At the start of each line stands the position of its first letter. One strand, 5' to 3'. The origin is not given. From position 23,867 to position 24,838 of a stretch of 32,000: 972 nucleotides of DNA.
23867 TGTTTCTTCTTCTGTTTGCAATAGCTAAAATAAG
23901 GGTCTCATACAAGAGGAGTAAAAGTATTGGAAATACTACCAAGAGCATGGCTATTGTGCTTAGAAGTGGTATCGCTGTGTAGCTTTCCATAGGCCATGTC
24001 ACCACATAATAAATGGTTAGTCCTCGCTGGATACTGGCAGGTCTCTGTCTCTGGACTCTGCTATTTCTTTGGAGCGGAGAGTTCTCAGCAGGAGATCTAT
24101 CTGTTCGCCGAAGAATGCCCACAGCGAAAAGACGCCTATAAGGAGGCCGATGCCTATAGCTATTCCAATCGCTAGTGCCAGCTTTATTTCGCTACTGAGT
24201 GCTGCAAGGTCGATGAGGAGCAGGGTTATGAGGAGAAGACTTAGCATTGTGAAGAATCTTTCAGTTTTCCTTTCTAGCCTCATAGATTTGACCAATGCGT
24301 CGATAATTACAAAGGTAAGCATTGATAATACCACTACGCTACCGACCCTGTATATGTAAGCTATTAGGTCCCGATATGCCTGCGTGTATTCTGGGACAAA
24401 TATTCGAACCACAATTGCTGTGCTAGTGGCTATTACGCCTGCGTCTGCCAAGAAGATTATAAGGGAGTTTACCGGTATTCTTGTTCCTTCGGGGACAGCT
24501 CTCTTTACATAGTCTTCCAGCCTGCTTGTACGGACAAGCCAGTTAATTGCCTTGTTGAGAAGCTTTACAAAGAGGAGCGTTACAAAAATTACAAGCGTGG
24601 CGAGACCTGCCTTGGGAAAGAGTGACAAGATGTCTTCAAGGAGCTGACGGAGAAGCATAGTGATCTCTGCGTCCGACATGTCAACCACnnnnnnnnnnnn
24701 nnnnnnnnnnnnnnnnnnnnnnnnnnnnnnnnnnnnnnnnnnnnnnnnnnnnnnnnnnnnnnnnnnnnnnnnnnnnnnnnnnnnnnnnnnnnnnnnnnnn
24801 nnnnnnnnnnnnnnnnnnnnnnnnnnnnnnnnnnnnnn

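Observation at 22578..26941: Candidate archaeal synthase-dependent exopolysaccharide system: QxxRW glycosyltransferase with two novel membrane partners and a GalU-like precursor enzyme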

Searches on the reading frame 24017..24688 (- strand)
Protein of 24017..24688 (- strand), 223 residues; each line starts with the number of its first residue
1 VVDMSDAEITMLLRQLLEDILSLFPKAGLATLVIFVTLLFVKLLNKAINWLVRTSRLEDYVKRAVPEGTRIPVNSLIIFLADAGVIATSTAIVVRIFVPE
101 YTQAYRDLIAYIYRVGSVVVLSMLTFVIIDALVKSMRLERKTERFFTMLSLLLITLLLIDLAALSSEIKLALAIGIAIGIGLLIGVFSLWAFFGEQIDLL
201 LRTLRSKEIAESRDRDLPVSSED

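Call 3: search_protein_families(library=pfam, proteins=[window:24017-24688:-], max_evalue=0.1)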
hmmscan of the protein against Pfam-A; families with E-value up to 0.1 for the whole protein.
window:24017-24688:- (223 aa): 1 family
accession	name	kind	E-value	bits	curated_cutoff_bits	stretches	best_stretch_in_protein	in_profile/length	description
PF05552.17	MS_channel_1st_1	-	0.031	14.6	22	1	13-55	3-45/50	Mechanosensitive ion channel, conserved TM helix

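Call 4: search_protein_families(library=ncbifam, proteins=[window:24017-24688:-], max_evalue=0.1)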
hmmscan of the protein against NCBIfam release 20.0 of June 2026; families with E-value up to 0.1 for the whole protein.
window:24017-24688:- (223 aa): 0 families

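Call 14: find_homologous_proteins(query=window:24017-24688:-)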
Query window:24017-24688:- (223 aa): 34 proteins with E <= 0.001 among 2781 candidates.
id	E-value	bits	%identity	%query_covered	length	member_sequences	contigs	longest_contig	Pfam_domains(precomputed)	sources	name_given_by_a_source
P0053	1.5e-124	431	99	99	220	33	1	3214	-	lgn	-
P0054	2.2e-102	359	79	99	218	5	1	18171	-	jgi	jgi:multidrug transporter EmrE-like cation transporter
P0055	1.6e-77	278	58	99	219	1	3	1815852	-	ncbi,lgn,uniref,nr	ncbi:hypothetical protein [Thermofilum pendens]|uniref:Mechanosensitive ion channel n=1 Tax=Thermofi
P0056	4.2e-62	228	52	91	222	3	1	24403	-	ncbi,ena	-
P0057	1.1e-58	216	54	89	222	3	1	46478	-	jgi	-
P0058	7.8e-57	210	51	86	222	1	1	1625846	-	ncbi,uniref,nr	ncbi:hypothetical protein IG193_07655 [Infirmifilum lucidum]|uniref:Uncharacterized protein n=1 Tax=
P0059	2.9e-56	209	49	91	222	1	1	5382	-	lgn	-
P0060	1.2e-54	203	47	91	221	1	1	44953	-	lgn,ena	-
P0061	2.5e-54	202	46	96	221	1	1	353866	-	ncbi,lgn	ncbi:MAG: hypothetical protein ABWK01_09505 [Infirmifilum sp.]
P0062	6.4e-54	201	45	95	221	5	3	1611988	-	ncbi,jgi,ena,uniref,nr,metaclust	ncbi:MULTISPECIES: mechanosensitive ion channel family protein [Infirmifilum]|uniref:mechanosensitiv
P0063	1.0e-53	200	48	87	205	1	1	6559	-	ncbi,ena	-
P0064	1.1e-53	200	49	87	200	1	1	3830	-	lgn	-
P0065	3.0e-53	199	50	85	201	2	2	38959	-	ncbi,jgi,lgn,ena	-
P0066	5.0e-53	198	53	82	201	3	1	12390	-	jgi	-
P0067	6.4e-53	198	49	83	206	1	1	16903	-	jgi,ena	jgi:hypothetical protein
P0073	2.9e-52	196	48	83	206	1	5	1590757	-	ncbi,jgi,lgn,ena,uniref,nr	ncbi:mechanosensitive ion channel family protein [Candidatus Korarchaeum cryptofilum]|jgi:hypothetic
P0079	2.7e-49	186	51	78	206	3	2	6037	PF05552.18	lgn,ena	-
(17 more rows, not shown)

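Call 16: find_encoding_contigs(protein=P0073, flank=6000, max_places=2)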
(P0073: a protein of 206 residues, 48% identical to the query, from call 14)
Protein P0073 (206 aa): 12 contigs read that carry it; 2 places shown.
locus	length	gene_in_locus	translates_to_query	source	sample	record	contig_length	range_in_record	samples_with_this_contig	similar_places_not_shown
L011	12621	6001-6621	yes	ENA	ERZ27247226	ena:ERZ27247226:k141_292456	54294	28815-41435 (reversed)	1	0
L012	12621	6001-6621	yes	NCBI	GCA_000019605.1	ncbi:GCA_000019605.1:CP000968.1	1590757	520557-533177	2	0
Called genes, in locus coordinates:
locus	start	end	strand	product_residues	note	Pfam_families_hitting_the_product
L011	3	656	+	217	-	PF00753:Lactamase_B, PF19583:ODP (faint), PF23023:Anti-Pycsar_Apyc1 (weak), PF12706:Lactamase_B_2 (weak)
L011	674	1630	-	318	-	PF01442:Apolipoprotein, PF07195:FliD_C (faint), PF07464:ApoLp-III (faint), PF10498:IFT57 (faint), PF04513:Baculo_PEP_C (faint), PF28217:FAM81B (weak), PF07889:DUF1664 (weak), PF10046:BLOC1_2 (weak), +11 more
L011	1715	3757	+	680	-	PF04945:YHS, PF00122:E1-E2_ATPase, PF00702:Hydrolase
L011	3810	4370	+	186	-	PF02915:Rubrerythrin, PF21349:RUBY_RBDX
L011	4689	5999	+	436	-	-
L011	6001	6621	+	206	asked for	-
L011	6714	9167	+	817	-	PF02901:PFL-like, PF01228:Gly_radical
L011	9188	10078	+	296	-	PF04055:Radical_SAM, PF13353:Fer4_12, PF12797:Fer4_2 (faint), PF13237:Fer4_10 (weak), PF14697:Fer4_21, PF12838:Fer4_7, PF13187:Fer4_9, PF00037:Fer4 (weak), +4 more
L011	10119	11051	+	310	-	PF00089:Trypsin, PF13365:Trypsin_2, PF00595:PDZ (faint), PF13180:PDZ_2, PF17820:PDZ_6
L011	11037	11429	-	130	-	PF01042:Ribonuc_L-PSP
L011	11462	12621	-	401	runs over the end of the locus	PF00291:PALP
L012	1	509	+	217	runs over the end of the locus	PF00753:Lactamase_B, PF19583:ODP (faint), PF23023:Anti-Pycsar_Apyc1 (weak), PF12706:Lactamase_B_2 (weak)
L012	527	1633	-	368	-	PF01442:Apolipoprotein, PF07195:FliD_C (faint), PF28217:FAM81B (weak), PF01442:Apolipoprotein, PF04513:Baculo_PEP_C (weak), PF10498:IFT57 (weak), PF04513:Baculo_PEP_C (weak), PF10046:BLOC1_2 (weak), +26 more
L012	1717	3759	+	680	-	PF04945:YHS, PF00122:E1-E2_ATPase, PF00702:Hydrolase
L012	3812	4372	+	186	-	PF02915:Rubrerythrin, PF21349:RUBY_RBDX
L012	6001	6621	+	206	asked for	-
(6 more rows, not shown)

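Call 36: search_solved_structures(query=A2, max_evalue=10)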
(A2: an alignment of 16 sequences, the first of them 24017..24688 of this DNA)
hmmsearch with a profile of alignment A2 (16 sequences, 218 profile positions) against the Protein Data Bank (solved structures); distinct sequences matched with E-value up to 10: 0.
